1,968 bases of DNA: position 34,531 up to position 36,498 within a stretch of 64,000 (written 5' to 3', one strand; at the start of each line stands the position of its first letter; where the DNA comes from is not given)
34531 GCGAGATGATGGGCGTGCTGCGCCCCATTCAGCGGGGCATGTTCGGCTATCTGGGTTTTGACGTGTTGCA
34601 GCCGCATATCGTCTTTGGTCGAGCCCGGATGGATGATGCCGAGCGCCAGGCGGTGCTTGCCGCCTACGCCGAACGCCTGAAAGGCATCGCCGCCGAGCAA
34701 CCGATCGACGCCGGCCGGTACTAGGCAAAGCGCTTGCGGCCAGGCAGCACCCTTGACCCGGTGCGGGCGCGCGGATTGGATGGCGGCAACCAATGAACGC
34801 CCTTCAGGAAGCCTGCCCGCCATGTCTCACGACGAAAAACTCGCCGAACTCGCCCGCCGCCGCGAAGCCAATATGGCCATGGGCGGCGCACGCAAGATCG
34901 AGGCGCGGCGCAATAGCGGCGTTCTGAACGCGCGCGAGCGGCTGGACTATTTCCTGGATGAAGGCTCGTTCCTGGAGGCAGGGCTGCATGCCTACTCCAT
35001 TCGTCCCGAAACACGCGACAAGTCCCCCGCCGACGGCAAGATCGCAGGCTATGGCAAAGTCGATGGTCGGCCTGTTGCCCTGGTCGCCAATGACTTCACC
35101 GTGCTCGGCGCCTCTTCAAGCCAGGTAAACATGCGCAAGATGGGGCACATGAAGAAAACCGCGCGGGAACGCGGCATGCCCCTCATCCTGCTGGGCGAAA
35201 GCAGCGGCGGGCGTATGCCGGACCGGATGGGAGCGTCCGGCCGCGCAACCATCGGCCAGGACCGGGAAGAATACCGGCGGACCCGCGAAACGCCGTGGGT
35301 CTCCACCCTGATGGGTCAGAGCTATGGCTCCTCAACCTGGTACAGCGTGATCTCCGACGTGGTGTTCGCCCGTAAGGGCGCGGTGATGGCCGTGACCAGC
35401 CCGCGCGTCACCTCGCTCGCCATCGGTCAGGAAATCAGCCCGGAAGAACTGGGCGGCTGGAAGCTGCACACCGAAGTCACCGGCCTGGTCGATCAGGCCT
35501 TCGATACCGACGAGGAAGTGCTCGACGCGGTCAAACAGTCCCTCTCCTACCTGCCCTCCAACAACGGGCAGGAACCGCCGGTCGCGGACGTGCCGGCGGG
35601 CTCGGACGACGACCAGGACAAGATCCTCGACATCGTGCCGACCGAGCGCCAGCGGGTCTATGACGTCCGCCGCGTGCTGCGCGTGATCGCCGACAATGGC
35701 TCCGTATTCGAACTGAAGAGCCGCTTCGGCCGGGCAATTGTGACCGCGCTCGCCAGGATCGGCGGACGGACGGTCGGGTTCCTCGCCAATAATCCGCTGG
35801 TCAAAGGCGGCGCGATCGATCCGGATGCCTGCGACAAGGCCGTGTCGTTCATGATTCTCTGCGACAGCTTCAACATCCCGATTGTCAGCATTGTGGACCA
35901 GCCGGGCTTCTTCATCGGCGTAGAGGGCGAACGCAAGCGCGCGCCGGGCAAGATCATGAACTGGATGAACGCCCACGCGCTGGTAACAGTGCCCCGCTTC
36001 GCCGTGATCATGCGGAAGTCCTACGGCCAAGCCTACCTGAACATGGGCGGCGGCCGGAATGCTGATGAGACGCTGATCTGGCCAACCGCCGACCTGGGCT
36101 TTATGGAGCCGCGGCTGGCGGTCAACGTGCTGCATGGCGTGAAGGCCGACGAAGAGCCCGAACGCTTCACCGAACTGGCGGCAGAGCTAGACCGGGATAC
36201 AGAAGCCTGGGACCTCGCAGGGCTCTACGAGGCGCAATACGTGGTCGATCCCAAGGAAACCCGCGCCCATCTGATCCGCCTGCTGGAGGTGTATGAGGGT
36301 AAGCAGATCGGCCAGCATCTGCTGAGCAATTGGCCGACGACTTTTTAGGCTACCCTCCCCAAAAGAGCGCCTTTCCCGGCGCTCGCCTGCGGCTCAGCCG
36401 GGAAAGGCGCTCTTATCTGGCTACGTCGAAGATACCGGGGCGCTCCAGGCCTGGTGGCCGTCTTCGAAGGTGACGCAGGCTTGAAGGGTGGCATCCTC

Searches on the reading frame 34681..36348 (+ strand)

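Call 71: search_protein_families(library=pfam, max_evalue=0.00001, proteins=[window:34681-36348:+])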
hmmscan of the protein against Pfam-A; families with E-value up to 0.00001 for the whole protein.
window:34681-36348:+ (555 aa): 2 families
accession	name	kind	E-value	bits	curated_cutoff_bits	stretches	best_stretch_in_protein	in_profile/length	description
PF01039.27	Carboxyl_trans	-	1.3e-89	301.6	22.3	1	77-542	3-482/493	Carboxyl transferase domain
PF03255.19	ACCA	-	3.1e-07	30.3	23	1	352-444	93-193/310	Acetyl co-enzyme A carboxylase carboxyltransferase-like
